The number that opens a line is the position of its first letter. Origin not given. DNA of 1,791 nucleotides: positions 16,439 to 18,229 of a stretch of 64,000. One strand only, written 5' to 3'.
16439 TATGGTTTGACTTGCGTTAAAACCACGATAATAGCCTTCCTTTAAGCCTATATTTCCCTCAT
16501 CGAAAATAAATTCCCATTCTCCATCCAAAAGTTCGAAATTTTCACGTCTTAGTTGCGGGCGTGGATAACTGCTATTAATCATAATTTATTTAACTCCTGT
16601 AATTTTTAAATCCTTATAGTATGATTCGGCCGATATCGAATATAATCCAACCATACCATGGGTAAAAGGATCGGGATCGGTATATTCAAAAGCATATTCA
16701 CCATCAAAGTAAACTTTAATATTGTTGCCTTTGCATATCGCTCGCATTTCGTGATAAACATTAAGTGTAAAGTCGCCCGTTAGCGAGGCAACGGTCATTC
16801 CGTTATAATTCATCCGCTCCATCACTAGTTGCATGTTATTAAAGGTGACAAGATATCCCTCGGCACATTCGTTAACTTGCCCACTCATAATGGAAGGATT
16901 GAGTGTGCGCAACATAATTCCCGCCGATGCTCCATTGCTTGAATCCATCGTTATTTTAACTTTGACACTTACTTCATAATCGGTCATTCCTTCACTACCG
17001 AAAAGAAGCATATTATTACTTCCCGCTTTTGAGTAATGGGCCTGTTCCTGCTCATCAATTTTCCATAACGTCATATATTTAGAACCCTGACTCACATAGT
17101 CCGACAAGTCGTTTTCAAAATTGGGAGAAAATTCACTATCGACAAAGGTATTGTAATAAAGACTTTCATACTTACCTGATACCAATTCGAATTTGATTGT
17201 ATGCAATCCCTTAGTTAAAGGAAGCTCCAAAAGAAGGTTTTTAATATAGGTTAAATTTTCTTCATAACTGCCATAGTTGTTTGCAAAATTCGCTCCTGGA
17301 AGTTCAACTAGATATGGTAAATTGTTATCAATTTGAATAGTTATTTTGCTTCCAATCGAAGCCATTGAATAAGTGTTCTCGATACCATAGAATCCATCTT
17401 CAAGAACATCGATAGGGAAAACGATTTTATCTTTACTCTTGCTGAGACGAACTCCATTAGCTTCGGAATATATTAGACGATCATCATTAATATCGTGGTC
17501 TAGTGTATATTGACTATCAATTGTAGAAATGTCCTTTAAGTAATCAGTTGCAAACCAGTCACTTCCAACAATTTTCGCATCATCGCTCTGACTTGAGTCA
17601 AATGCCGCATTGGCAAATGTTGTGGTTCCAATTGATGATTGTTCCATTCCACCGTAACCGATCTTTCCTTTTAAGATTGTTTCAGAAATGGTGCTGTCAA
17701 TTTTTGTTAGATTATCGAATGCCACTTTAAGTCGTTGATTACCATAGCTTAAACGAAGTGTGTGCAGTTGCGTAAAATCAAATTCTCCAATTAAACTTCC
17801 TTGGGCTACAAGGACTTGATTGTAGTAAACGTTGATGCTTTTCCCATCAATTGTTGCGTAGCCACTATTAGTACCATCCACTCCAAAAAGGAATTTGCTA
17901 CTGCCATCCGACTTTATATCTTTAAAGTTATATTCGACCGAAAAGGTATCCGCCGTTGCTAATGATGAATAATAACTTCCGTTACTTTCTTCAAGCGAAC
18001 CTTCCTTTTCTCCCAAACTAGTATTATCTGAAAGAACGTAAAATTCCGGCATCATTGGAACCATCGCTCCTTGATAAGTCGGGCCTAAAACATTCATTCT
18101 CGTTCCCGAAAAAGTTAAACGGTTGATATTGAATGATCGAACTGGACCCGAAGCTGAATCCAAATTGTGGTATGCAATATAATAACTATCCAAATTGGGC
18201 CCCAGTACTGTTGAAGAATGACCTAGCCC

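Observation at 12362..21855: A ~110-aa LamG/DUF1080-like repeat ('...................') occurs at least 8 times in four lipoproteins, fused to GH43, an SGNH esterase and a CBM9-like domain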

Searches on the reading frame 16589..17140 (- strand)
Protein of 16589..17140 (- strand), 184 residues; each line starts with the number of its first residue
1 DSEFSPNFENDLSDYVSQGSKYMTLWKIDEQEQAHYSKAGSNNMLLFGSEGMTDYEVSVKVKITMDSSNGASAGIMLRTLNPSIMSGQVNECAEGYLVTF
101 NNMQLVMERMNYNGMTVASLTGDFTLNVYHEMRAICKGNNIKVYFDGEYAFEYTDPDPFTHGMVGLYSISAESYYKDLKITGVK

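Call 42: search_solved_structures(query=window:16589-17140:-, max_evalue=1, show_alignments=1)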
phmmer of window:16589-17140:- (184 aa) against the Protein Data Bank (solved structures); distinct sequences matched with E-value up to 1: 4.
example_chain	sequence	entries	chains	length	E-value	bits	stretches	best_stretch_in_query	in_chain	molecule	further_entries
5zqi_A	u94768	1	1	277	0.12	15.1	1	100-170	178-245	Alginate lyase AlgAT5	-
3wuc_A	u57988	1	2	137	0.43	13.3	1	5-51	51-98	Galectin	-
2k3t_A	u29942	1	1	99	0.62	12.8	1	63-103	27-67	Filamin-A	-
8bev_B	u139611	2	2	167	0.8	12.5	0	47-83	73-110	immunoglobulin mu heavy chain | Nanobody W25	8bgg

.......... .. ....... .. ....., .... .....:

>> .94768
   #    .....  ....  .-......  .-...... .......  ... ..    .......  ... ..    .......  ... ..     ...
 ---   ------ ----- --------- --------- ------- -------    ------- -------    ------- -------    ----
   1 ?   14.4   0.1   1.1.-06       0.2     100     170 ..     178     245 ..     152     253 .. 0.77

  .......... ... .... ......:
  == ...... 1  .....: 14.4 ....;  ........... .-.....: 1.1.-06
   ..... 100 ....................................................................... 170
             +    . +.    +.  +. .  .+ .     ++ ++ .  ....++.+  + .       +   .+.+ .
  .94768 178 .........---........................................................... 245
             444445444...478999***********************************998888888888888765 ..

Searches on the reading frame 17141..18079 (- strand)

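Call 44: search_protein_families(library=pfam, max_evalue=1, proteins=[window:17141-18079:-])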
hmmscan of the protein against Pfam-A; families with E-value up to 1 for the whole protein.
window:17141-18079:- (313 aa): 1 family
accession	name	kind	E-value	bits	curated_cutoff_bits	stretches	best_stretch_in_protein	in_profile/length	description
PF11578.13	DUF3237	-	0.0027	17.9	24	1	153-211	30-86/149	Protein of unknown function (DUF3237)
